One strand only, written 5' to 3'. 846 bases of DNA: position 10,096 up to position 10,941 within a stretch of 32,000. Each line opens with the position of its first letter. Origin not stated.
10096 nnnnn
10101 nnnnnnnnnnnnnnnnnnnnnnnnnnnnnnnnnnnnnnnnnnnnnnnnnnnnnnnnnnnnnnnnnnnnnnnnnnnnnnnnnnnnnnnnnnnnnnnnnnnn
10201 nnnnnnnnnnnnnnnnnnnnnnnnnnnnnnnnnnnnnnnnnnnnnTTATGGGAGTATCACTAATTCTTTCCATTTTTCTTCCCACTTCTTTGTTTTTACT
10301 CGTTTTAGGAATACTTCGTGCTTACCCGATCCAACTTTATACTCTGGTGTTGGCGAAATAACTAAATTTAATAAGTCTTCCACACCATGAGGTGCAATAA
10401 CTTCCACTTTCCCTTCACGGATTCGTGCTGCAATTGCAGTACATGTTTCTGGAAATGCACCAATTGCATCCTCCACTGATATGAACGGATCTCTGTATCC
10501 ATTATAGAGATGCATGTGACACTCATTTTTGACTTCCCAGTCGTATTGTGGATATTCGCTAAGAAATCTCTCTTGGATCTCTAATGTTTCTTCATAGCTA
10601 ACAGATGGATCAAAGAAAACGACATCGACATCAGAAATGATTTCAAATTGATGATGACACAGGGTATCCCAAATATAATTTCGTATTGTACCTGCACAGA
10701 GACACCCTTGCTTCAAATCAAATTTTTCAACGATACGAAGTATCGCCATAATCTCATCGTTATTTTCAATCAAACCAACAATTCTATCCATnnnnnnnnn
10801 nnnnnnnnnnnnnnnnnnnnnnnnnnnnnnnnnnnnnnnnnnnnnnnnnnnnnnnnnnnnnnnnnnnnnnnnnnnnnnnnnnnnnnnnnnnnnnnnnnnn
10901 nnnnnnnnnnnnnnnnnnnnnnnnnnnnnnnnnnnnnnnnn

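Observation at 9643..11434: Six-copy tandem array of a ~200-bp terminator-capped repeat unit that I cannot assign to any known family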

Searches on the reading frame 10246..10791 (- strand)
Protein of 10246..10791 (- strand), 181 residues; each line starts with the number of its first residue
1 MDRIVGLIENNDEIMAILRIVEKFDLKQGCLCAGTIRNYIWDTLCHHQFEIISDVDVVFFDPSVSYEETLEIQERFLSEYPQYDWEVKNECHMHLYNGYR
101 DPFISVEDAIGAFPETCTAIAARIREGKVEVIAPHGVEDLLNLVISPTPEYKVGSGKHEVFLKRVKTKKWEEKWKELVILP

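Call 12: search_protein_families(library=pfam, proteins=[window:10246-10791:-])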
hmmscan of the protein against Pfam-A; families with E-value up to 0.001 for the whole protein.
window:10246-10791:- (181 aa): 1 family
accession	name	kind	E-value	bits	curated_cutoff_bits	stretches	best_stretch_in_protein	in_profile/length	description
PF06042.17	NTP_transf_6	-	2.1e-46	158.1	25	1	20-179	2-159/159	Nucleotidyltransferase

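Call 13: find_homologous_proteins(query=window:10246-10791:-)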
Query window:10246-10791:- (181 aa): 37 proteins with E <= 0.001 among 102 candidates.
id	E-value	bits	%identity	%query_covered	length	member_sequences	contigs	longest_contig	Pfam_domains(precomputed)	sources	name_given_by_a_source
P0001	2.5e-112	391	94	100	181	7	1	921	PF06042.18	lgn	-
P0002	3.3e-103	361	87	100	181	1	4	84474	PF06042.18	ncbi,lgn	ncbi:MAG: nucleotidyltransferase family protein [Erysipelothrix sp.]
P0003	4.3e-55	204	51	98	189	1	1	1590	PF06042.18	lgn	-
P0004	2.8e-52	195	46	99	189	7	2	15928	PF06042.18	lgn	-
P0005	7.1e-50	187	48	98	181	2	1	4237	PF06042.18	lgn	-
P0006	1.8e-49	186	46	96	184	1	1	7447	PF06042.18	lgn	-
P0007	3.8e-49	185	46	97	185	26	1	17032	PF06042.18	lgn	-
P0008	5.2e-49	184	46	96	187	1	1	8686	PF06042.18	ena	-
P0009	3.3e-48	182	45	97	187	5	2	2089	PF06042.18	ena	-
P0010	9.6e-48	180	44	96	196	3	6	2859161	PF06042.18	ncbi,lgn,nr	ncbi:hypothetical protein MTP05_01370 [Enterococcus sp. PLM3]|nr:hypothetical protein MTP05_01370 [E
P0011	1.1e-47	180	47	96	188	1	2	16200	PF06042.18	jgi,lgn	jgi:hypothetical protein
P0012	2.3e-47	179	43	98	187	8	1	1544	PF06042.18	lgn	-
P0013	3.0e-47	179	45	97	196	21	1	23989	PF06042.18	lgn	-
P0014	4.8e-47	178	44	96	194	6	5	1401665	PF06042.18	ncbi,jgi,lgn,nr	ncbi:hypothetical protein RV11_GL002243 [Enterococcus phoeniculicola]|jgi:hypothetical protein|nr:hy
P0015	2.2e-46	176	44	99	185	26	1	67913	PF06042.18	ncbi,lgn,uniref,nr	ncbi:nucleotidyltransferase family protein [Streptococcus parauberis]|uniref:nucleotidyltransferase 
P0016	1.7e-45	173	41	96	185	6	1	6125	PF06042.18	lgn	-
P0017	5.5e-45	171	43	99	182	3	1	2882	PF06042.18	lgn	-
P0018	6.1e-45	171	44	99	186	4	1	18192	PF06042.18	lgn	-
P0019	1.1e-44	170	43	99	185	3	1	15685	PF06042.18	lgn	-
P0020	4.2e-44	168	41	99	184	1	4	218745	PF06042.18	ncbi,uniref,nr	ncbi:nucleotidyltransferase family protein [Streptococcus catagoni]|uniref:nucleotidyltransferase fa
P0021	2.9e-43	166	42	99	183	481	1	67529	PF06042.18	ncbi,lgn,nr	ncbi:TPA: nucleotidyltransferase family protein [Streptococcus agalactiae]|nr:nucleotidyltransferase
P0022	3.5e-43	165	41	99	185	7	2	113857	PF06042.18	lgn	-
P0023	5.7e-43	165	43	99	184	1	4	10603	PF06042.18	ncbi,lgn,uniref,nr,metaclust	ncbi:nucleotidyltransferase family protein [Pediococcus argentinicus]|uniref:Nucleotidyltransferase 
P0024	9.5e-43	164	42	99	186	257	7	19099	PF06042.18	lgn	-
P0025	1.1e-42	164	42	97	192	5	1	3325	PF06042.18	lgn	-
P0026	9.7e-42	161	43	99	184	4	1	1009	PF06042.18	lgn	-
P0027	2.1e-41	160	44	92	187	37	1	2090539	PF06042.18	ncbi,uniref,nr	ncbi:hypothetical protein SR187_0455 [Streptococcus ruminantium]|uniref:Nucleotidyltransferase famil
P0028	1.1e-40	157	39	97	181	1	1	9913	PF06042.18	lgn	-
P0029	1.2e-40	157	45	96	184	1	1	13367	PF06042.18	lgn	-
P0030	5.7e-40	155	43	99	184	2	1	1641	PF06042.18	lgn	-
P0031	1.1e-39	154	43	99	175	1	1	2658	PF06042.18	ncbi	ncbi:MAG: nucleotidyltransferase family protein [Vagococcus sp.]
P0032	4.7e-39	152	37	98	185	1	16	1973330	PF06042.18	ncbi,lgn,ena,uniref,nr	ncbi:nucleotidyltransferase family protein [Streptococcus massiliensis]|uniref:Uncharacterized prote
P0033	2.4e-38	150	43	90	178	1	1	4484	PF06042.18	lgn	-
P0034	1.7e-37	147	39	92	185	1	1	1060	PF06042.18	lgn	-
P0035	3.8e-29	120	36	98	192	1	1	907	PF06042.18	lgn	-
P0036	1.5e-28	118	51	63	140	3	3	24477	PF06042.18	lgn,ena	-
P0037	4.8e-19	87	44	52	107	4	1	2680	PF06042.18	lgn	-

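Call 14: find_encoding_contigs(protein=P0002, flank=10000, max_places=6)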
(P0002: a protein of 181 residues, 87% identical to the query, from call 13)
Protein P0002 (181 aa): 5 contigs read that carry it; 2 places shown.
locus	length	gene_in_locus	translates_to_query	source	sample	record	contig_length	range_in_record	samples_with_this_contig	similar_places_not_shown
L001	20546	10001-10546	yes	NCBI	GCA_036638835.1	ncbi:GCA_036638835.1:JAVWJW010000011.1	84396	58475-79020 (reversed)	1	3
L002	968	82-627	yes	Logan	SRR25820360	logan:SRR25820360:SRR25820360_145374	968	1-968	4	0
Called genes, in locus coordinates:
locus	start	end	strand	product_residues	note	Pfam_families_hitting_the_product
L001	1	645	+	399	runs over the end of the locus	PF22025:ThiI_fer, PF02926:THUMP, PF02568:ThiI, PF06508:QueC (faint)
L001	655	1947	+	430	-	PF02881:SRP54_N, PF00448:SRP54, PF01656:CbiA (faint), PF13401:AAA_22 (weak), PF02978:SRP_SPB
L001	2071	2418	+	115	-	PF01245:Ribosomal_L19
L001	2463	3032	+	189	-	PF10502:Peptidase_S26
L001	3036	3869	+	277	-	PF03193:RsgA_GTPase (faint), PF04548:AIG1 (faint), PF02421:FeoB_N, PF01926:MMR_HSR1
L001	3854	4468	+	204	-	PF01351:RNase_HII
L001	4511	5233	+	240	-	PF02481:DNA_processg_A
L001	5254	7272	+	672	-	PF01751:Toprim, PF01131:Topoisom_bac, PF01396:Zn_ribbon_Top1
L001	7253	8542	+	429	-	PF01134:GIDA, PF01266:DAO (weak), PF13450:NAD_binding_8 (weak)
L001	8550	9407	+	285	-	PF02899:Phage_int_SAM_1, PF13495:Phage_int_SAM_4 (weak), PF00589:Phage_integrase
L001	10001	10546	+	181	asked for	PF06042:NTP_transf_6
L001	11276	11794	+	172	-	PF02620:YceD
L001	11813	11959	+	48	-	PF01783:Ribosomal_L32p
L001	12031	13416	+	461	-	PF03816:LytR_cpsA_psr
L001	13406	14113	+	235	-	PF00571:CBS (faint)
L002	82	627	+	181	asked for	PF06042:NTP_transf_6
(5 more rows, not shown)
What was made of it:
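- On Integron (intI + attC cassette array): The gene is embedded in the topA-trmFO-xerC operon (calls 12, 14).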

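Call 71: search_solved_structures(query=window:10246-10791:-, max_evalue=0.01)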
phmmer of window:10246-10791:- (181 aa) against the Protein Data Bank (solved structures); distinct sequences matched with E-value up to 0.01: 1.
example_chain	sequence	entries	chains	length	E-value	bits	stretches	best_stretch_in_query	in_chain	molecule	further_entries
2la3_A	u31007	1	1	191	1.3e-44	155.3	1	9-178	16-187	Uncharacterized protein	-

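Call 78: search_protein_families(library=ncbifam, proteins=[window:10246-10791:-], max_evalue=0.00001)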
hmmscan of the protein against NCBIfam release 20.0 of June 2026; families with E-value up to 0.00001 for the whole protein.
window:10246-10791:- (181 aa): 0 families
